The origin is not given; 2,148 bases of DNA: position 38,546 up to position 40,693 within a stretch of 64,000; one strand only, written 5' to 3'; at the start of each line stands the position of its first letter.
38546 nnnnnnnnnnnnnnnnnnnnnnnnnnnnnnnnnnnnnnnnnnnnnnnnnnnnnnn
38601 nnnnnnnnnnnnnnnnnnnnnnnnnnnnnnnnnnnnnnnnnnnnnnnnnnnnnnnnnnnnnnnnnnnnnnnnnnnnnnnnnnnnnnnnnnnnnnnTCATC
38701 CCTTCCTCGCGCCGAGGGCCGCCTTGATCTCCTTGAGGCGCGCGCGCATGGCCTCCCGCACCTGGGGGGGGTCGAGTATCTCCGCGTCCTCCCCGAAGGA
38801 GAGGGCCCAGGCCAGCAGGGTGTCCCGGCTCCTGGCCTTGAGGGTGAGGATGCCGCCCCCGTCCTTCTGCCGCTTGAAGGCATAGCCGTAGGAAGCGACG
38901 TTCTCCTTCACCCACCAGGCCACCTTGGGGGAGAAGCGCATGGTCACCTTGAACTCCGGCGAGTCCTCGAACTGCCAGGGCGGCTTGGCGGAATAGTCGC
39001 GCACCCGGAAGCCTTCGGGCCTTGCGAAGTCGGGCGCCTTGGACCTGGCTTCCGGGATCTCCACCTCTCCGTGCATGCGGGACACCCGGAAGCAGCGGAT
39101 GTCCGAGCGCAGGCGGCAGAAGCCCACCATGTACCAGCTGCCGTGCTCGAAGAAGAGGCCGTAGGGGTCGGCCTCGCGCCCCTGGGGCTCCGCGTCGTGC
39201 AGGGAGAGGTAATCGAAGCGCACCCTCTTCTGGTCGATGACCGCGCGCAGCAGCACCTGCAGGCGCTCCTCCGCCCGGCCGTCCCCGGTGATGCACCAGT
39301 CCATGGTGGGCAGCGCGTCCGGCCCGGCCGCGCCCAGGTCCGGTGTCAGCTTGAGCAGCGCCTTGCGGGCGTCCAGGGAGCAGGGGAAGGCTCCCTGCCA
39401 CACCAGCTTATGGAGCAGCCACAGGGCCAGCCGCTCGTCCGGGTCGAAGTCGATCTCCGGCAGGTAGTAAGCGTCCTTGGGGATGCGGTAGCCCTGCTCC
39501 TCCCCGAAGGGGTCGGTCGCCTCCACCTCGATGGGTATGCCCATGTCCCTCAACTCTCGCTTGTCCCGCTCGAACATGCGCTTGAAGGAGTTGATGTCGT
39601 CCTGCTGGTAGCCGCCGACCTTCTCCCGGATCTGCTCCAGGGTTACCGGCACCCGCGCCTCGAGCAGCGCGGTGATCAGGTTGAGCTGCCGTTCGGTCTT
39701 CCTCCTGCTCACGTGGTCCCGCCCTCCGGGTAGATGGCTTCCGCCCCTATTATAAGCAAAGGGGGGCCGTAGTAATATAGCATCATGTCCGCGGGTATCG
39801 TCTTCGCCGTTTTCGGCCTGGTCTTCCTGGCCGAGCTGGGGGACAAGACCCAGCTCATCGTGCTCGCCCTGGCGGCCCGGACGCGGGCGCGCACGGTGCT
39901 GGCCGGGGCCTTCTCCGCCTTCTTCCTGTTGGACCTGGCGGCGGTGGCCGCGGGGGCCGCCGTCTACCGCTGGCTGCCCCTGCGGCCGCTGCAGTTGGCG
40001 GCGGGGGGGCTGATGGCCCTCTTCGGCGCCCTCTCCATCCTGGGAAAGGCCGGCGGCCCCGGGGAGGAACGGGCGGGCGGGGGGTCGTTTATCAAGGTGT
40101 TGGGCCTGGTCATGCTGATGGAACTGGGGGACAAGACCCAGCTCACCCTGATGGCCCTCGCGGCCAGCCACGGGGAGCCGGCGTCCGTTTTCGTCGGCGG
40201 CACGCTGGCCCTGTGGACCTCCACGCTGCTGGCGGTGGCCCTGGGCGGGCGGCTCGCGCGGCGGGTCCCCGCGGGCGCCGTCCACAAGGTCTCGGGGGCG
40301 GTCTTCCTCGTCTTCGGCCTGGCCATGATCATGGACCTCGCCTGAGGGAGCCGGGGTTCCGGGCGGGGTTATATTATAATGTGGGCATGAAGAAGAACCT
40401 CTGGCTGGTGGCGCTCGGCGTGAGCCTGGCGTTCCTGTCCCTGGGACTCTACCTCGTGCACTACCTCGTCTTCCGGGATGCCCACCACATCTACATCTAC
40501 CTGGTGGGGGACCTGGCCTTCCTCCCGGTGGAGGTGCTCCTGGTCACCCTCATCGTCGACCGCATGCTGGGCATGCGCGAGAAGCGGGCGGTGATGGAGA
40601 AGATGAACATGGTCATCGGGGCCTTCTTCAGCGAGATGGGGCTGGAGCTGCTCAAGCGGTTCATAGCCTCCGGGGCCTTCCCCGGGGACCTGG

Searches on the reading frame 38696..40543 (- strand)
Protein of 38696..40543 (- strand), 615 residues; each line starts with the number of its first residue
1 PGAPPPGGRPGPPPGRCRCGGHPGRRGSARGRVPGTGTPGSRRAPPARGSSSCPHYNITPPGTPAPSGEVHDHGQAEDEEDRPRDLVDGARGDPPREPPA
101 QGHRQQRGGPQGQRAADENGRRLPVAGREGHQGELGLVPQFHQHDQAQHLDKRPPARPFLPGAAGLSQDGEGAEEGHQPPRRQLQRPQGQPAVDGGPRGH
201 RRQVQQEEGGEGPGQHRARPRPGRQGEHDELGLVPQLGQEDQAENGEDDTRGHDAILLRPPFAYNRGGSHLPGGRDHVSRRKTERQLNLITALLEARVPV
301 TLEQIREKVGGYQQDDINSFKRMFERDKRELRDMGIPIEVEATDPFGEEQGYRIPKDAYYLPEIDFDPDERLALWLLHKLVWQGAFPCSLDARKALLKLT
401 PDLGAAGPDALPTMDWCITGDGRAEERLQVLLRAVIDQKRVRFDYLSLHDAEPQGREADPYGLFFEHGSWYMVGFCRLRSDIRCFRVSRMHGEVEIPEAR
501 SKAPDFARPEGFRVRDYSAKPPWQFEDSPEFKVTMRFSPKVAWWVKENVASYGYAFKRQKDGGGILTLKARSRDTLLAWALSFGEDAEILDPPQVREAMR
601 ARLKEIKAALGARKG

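Call 20: search_protein_families(library=pfam, proteins=[window:38696-40543:-], max_evalue=0.001)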
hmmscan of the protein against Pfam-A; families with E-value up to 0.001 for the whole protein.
window:38696-40543:- (615 aa): 2 families
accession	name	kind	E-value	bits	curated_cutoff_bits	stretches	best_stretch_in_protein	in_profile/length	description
PF13280.12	WYL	-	7.3e-22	77.6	21.8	1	428-491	3-66/70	WYL domain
PF25583.1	WCX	-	1.9e-16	60.6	23.9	1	531-606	3-75/76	WCX domain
